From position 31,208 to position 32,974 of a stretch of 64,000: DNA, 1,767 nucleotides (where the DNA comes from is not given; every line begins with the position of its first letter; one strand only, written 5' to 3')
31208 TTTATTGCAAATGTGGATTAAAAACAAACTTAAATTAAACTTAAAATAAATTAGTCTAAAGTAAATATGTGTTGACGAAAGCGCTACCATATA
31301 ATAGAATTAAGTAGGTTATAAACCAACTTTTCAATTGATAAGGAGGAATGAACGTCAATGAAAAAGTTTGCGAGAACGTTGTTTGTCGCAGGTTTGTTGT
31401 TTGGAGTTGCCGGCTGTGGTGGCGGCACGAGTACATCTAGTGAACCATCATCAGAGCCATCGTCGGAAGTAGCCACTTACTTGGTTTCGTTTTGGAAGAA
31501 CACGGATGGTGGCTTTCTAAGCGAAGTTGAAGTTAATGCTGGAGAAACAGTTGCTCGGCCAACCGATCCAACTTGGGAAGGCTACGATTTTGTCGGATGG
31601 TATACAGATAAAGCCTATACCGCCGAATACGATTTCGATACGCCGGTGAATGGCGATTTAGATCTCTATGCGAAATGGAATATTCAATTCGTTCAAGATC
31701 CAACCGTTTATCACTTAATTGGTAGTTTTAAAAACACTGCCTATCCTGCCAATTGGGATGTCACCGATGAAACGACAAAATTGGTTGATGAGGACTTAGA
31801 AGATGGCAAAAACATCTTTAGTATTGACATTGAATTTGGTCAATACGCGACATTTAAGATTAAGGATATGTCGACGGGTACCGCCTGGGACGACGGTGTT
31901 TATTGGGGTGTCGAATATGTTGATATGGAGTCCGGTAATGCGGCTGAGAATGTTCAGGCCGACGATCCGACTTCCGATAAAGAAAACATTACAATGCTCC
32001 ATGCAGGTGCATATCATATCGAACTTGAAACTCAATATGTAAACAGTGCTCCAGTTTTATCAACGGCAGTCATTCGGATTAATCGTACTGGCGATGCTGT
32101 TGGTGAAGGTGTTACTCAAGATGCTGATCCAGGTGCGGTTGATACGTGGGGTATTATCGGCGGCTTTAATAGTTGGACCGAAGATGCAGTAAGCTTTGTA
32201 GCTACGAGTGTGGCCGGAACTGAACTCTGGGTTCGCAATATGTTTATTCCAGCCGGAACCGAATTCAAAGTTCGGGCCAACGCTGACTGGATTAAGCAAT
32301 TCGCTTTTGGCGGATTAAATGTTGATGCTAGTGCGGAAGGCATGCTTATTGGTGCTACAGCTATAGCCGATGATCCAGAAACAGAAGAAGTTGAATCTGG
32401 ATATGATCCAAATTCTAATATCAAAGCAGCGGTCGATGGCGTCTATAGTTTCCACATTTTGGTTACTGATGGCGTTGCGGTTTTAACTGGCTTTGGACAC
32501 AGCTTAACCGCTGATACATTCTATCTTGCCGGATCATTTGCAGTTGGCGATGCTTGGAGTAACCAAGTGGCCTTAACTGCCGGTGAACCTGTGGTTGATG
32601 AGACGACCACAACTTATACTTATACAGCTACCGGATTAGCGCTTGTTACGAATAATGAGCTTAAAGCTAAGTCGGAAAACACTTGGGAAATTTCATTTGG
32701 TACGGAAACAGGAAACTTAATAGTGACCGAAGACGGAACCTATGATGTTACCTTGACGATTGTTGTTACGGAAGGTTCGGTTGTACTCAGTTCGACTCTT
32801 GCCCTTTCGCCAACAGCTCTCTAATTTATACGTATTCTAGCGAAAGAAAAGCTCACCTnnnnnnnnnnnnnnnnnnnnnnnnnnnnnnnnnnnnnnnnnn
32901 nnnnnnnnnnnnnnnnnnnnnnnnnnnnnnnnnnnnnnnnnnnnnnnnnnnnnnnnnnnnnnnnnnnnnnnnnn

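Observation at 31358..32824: Non-catalytic lipoprotein with one Flg_new repeat and three GSFNNW-type starch-binding-like modules inside the pullulan locus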

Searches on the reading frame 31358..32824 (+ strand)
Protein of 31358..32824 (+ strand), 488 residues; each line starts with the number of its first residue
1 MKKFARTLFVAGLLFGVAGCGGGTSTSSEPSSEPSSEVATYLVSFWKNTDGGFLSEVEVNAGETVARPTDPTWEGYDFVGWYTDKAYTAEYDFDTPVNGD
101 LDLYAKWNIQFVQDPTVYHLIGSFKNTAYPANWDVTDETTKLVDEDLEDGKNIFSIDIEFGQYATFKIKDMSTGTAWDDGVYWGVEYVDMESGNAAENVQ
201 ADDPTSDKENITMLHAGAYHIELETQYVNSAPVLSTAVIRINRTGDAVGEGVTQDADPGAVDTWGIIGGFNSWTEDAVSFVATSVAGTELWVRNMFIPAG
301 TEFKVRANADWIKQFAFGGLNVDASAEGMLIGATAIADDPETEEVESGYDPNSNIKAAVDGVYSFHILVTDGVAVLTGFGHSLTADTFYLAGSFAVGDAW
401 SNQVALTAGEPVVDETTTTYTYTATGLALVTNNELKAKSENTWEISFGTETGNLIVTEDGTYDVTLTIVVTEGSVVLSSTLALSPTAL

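Call 5: search_protein_families(library=pfam, proteins=[window:31358-32824:+], max_evalue=0.1)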
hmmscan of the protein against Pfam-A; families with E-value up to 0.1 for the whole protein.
window:31358-32824:+ (488 aa): 1 family
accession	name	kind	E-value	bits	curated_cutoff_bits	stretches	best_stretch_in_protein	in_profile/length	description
PF09479.16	Flg_new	-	1.1e-16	61.1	27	1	41-106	1-65/65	Listeria-Bacteroides repeat domain (List_Bact_rpt)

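Call 6: search_protein_families(library=ncbifam, proteins=[window:31358-32824:+], max_evalue=0.1)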
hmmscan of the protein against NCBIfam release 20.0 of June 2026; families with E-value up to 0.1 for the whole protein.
window:31358-32824:+ (488 aa): 6 families
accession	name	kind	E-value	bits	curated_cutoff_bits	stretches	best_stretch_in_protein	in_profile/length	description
TIGR02543.1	List_Bact_rpt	repeat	3.5e-08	33.7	20.95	1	71-108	1-41/44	TIGR02543 family repeat protein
NF033188.1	internalin_H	exception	1.1e-06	27.6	1050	1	54-110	355-413/548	InlH/InlC2 family class 1 internalin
NF033189.1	internalin_A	exception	6.7e-06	24.7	1600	1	55-110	508-565/799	class 1 internalin InlA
NF052328.1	NeuramTDE0471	equivalog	0.00011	21.1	900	1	64-140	72-152/538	neuraminidase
NF033216.1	lipo_YgdI_YgdR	subfamily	0.075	13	42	0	405-423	33-51/71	YgdI/YgdR family lipoprotein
NF058595.1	invert_tail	domain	0.077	13.3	37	1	7-43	59-93/113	lipo-invert putative C-terminal anchoring domain-containing protein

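Call 7: search_solved_structures(query=window:31358-32824:+, max_evalue=10, show_alignments=3)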
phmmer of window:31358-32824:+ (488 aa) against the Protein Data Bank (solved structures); distinct sequences matched with E-value up to 10: 7.
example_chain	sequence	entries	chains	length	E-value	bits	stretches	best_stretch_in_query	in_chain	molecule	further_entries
2y5p_A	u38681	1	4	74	1.9e-06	30.3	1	43-107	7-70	INTERNALIN B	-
2y5q_A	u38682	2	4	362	2.1e-05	26.8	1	41-107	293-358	INTERNALIN B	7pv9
1m9s_A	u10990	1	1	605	2.2e-05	26.8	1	41-110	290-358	Internalin B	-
7nms_A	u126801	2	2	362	2.4e-05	26.7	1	41-107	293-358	Internalin B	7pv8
9qr4_A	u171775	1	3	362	3e-05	26.3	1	41-107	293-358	Internalin B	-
9qr5_A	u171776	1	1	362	4.6e-05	25.7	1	41-107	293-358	Internalin B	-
7uvq_B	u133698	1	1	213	0.44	12.6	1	11-69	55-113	Fab Kappa Light Chain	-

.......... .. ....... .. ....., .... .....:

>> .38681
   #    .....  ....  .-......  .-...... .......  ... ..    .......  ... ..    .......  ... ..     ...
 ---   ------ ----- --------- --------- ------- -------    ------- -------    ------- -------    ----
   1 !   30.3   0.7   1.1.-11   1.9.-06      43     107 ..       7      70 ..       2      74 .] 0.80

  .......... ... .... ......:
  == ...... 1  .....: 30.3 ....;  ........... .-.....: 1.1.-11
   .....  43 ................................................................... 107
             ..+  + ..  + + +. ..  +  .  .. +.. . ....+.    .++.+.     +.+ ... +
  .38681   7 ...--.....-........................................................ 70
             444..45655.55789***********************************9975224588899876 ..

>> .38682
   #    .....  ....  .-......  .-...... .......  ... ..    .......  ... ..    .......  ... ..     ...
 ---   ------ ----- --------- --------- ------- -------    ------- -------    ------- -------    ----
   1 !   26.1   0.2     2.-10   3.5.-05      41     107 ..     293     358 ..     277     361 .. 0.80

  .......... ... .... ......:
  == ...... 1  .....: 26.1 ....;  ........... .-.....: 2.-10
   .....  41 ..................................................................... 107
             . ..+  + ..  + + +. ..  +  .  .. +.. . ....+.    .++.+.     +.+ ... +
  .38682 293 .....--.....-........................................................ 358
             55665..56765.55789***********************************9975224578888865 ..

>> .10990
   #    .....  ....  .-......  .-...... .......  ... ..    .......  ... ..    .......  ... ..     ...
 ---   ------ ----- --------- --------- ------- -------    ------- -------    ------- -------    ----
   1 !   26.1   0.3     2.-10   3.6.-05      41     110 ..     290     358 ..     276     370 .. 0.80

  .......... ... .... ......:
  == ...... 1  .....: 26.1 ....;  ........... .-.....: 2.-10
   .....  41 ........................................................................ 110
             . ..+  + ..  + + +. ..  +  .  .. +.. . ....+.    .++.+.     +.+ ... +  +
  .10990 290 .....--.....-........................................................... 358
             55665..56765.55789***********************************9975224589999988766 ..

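Call 8: find_homologous_proteins(query=window:31358-32824:+, max_evalue=0.001)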
Query window:31358-32824:+ (488 aa): 16 proteins with E <= 0.001 among 8000 candidates.
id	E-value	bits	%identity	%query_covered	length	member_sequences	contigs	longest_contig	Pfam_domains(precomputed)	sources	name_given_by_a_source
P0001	0.0e+0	1084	100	100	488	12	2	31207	PF09479.17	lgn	-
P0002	1.1e-67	247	39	96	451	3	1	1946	PF09479.17,PF16411.11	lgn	-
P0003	4.1e-67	245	37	96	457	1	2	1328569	PF09479.17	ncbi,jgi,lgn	ncbi:MAG: InlB B-repeat-containing protein [Bacilli bacterium]|jgi:uncharacterized repeat protein (T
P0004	5.2e-42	163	33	96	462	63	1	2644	PF09479.17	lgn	-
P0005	1.4e-38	151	39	17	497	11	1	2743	PF09479.17,PF18998.7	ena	-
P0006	1.1e-32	132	33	26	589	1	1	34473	PF09479.17,PF18998.7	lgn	-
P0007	1.1e-30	125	59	10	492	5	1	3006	PF09479.17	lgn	-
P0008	1.1e-26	112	40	15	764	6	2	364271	PF09479.17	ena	-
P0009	2.0e-24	105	43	16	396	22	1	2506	PF09479.17,PF18998.7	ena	-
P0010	9.0e-22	96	48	14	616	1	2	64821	PF09479.17,PF13306.13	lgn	-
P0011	8.3e-19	86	40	15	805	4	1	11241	PF09479.17,PF18998.7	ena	-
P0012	1.2e-4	39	47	14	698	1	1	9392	PF09479.17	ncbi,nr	ncbi:MAG: InlB B-repeat-containing protein, partial [Acholeplasmatales bacterium]|nr:InlB B-repeat-c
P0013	1.4e-4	39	52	12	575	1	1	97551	PF09479.17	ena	-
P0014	1.5e-4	39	52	12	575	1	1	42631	PF09479.17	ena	-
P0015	4.9e-4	37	67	7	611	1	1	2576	PF09479.17,PF13306.13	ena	-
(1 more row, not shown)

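Call 10: search_protein_families(library=pfam, proteins=[P0002, P0003, P0004, P0005, P0006, P0007], max_evalue=1)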
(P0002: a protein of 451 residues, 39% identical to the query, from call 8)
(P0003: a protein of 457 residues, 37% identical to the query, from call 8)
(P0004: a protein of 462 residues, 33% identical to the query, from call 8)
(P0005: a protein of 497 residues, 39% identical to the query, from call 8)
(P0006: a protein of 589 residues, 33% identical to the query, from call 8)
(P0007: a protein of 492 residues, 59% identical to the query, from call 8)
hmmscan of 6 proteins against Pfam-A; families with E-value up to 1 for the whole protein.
P0002 (451 aa): 3 families
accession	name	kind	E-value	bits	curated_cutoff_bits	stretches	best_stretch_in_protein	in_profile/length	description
PF09479.16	Flg_new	-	8.6e-10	39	27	1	29-95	2-65/65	Listeria-Bacteroides repeat domain (List_Bact_rpt)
PF18079.6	AglB_L1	-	0.015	15.8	23.6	0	381-423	43-79/87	Archaeal glycosylation protein B long peripheral domain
PF11454.13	DUF3016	-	0.055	13.7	25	1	329-391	33-96/139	Protein of unknown function (DUF3016)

P0003 (457 aa): 3 families
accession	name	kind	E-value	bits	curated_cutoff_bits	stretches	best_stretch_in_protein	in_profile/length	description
PF09479.16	Flg_new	-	7.9e-08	32.8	27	1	33-99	2-65/65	Listeria-Bacteroides repeat domain (List_Bact_rpt)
PF03524.21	CagX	-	0.086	13.1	34.2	1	319-402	63-124/198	Conjugal transfer protein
PF06280.18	fn3_5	-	0.18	13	27.6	1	401-450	35-90/112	Fn3-like domain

P0004 (462 aa): 3 families
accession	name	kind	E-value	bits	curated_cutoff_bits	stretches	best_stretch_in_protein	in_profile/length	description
PF09479.16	Flg_new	-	4.2e-10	40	27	1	29-94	1-65/65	Listeria-Bacteroides repeat domain (List_Bact_rpt)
PF16411.10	SusF_SusE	-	3.3e-06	27.9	27.5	1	242-364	2-117/167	Outer membrane protein SusF_SusE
PF18998.6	Flg_new_2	-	0.23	11.9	23.6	1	29-96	1-70/73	Divergent InlB B-repeat domain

P0005 (497 aa): 5 families
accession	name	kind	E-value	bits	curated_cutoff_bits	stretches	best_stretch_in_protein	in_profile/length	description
PF09479.16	Flg_new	-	4.9e-78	257.6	27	5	157-218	1-65/65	Listeria-Bacteroides repeat domain (List_Bact_rpt)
PF18998.6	Flg_new_2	-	5e-16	58.9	23.6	3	159-221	3-71/73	Divergent InlB B-repeat domain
PF18429.6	DUF5609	-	0.0015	18.8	25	0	203-226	18-41/65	Domain of unknown function (DUF5609)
PF23759.1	GBD_T9SS_assoc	-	0.0049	17.6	27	0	270-305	48-81/116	Galactose binding domain-like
PF21764.3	Invasin_D4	-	0.012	16.6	27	1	395-455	30-85/88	Invasin, domain 4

P0006 (589 aa): 3 families
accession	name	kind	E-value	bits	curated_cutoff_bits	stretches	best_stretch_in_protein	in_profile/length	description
PF09479.16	Flg_new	-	1.8e-67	223.8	27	5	39-110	1-65/65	Listeria-Bacteroides repeat domain (List_Bact_rpt)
PF18998.6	Flg_new_2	-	5.5e-09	36.3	23.6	1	333-402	1-71/73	Divergent InlB B-repeat domain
PF21817.3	CapR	-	0.12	13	24.2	0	78-98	14-34/67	CapR homology domain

P0007 (492 aa): 5 families
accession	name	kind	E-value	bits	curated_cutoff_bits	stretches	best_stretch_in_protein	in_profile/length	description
PF09479.16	Flg_new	-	1.2e-51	173.1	27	5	363-425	1-62/65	Listeria-Bacteroides repeat domain (List_Bact_rpt)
PF00746.26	Gram_pos_anchor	-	0.079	13.4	20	1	461-492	9-40/43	LPXTG cell wall anchor motif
PF09452.15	Mvb12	-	0.11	13.5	25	0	227-264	47-82/90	ESCRT-I subunit Mvb12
PF18998.6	Flg_new_2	-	0.42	11.1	23.6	0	238-255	32-48/73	Divergent InlB B-repeat domain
PF03229.18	Alpha_GJ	-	0.84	10.7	21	1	432-491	48-110/126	Alphavirus glycoprotein J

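Call 18: find_encoding_contigs(protein=P0003, flank=10000, max_places=3)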
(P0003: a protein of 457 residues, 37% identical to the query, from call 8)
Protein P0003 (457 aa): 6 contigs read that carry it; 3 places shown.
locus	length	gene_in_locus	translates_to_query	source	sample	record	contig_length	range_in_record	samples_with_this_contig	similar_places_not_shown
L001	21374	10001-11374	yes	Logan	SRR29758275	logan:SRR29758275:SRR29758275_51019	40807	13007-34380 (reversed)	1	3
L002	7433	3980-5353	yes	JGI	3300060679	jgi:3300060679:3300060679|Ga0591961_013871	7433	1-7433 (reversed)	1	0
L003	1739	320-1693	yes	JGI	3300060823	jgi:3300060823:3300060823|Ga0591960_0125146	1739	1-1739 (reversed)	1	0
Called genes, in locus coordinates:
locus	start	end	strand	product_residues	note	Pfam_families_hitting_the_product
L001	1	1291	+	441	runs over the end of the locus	PF13416:SBP_bac_8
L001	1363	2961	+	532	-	PF00528:BPD_transp_1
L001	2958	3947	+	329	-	PF00528:BPD_transp_1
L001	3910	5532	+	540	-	PF00128:Alpha-amylase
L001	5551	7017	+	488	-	PF02446:Glyco_hydro_77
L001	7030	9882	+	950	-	PF03714:PUD, PF02922:CBM_48, PF00128:Alpha-amylase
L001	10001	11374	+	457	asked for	PF09479:Flg_new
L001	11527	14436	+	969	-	PF02922:CBM_48, PF00128:Alpha-amylase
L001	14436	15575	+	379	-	PF06271:RDD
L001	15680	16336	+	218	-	-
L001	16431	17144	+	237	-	PF01048:PNP_UDP_1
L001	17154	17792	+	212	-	PF08378:NERD (weak)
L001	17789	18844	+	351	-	-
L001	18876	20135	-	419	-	-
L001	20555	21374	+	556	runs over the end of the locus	PF00749:tRNA-synt_1c, PF19269:Anticodon_2 (weak)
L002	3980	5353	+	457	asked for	PF09479:Flg_new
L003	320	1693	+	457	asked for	PF09479:Flg_new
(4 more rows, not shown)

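Call 21: predict_structure(alignment_id=A1)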
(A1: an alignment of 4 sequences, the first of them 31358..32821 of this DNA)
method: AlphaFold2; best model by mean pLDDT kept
length: 488 residues; sequences in the alignment: 4
mean_pLDDT: 61.6   pTM: 0.39
mean pLDDT of the five models: 61.6, 59.8, 59.2, 56.8, 55.4
residues with pLDDT >= 90: 34; 70-90: 172; 50-70: 123; < 50: 159
segments of 3 or more residues with pLDDT < 50: 1-36, 126-136, 203-206, 230-232, 248-289, 306-353, 370-374, 473-477
pLDDT, mean of each block of 10 residues (from residue 1): 29 28 33 55 80 83 87 77 87 91 81 67 52 50 61 74 69 57 79 67 55 73 69 65 62 27 38 36 39 68 50 30 29 30 31 56 64 57 80 61 82 85 89 80 68 78 86 51 75
secondary structure, 60 per line:
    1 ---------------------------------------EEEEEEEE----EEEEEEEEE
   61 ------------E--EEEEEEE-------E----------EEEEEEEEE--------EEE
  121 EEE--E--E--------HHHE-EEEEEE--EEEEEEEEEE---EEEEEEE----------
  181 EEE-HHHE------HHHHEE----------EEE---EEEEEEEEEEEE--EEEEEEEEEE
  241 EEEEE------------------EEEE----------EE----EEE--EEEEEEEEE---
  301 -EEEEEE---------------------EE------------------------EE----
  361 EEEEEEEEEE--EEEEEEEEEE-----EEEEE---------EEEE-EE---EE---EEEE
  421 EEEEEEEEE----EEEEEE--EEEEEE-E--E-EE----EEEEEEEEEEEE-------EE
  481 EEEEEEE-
elements in order: E40-47 E52-60 E76-82 E101-109 E118-123 E143-148 E151-160 E164-170 E181-183 H195-198 E211-213 E217-228 E231-245 E264-267 E284-286 E289-297 E302-307 E361-370 E373-382 E388-392 E402-405 E417-429 E434-439 E442-447 E460-471 E479-487

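Call 27: search_solved_structures(query=A3, max_evalue=1, show_alignments=4)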
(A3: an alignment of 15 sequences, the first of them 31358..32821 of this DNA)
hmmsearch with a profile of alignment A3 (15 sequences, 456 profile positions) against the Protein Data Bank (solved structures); distinct sequences matched with E-value up to 1: 12.
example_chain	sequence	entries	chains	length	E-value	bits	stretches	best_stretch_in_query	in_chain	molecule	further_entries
4fe9_A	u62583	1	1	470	4e-11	45.8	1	236-366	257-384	Outer membrane protein SusF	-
2y5p_A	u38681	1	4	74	2.1e-09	40.1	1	41-101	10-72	INTERNALIN B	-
1m9s_A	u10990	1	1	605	2e-08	36.9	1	33-106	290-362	Internalin B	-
2y5q_A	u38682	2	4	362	2.4e-08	36.7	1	33-101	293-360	INTERNALIN B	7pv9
9qr4_A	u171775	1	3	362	3.7e-08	36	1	33-101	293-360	Internalin B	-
9qr5_A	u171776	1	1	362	3.9e-08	36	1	33-101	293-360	Internalin B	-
7nms_A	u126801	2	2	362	4.3e-08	35.8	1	42-101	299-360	Internalin B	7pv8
4fch_A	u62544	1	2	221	0.00023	23.5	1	241-414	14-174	Outer membrane protein SusE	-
4fem_A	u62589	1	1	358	0.00057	22.2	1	241-373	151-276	Outer membrane protein SusE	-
10qi_A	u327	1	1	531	0.00068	22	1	31-105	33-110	exo-alpha-sialidase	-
10qf_A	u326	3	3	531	0.00068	22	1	31-105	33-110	exo-alpha-sialidase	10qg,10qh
7mbz_E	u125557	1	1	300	0.011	18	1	1-63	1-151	Lipoprotein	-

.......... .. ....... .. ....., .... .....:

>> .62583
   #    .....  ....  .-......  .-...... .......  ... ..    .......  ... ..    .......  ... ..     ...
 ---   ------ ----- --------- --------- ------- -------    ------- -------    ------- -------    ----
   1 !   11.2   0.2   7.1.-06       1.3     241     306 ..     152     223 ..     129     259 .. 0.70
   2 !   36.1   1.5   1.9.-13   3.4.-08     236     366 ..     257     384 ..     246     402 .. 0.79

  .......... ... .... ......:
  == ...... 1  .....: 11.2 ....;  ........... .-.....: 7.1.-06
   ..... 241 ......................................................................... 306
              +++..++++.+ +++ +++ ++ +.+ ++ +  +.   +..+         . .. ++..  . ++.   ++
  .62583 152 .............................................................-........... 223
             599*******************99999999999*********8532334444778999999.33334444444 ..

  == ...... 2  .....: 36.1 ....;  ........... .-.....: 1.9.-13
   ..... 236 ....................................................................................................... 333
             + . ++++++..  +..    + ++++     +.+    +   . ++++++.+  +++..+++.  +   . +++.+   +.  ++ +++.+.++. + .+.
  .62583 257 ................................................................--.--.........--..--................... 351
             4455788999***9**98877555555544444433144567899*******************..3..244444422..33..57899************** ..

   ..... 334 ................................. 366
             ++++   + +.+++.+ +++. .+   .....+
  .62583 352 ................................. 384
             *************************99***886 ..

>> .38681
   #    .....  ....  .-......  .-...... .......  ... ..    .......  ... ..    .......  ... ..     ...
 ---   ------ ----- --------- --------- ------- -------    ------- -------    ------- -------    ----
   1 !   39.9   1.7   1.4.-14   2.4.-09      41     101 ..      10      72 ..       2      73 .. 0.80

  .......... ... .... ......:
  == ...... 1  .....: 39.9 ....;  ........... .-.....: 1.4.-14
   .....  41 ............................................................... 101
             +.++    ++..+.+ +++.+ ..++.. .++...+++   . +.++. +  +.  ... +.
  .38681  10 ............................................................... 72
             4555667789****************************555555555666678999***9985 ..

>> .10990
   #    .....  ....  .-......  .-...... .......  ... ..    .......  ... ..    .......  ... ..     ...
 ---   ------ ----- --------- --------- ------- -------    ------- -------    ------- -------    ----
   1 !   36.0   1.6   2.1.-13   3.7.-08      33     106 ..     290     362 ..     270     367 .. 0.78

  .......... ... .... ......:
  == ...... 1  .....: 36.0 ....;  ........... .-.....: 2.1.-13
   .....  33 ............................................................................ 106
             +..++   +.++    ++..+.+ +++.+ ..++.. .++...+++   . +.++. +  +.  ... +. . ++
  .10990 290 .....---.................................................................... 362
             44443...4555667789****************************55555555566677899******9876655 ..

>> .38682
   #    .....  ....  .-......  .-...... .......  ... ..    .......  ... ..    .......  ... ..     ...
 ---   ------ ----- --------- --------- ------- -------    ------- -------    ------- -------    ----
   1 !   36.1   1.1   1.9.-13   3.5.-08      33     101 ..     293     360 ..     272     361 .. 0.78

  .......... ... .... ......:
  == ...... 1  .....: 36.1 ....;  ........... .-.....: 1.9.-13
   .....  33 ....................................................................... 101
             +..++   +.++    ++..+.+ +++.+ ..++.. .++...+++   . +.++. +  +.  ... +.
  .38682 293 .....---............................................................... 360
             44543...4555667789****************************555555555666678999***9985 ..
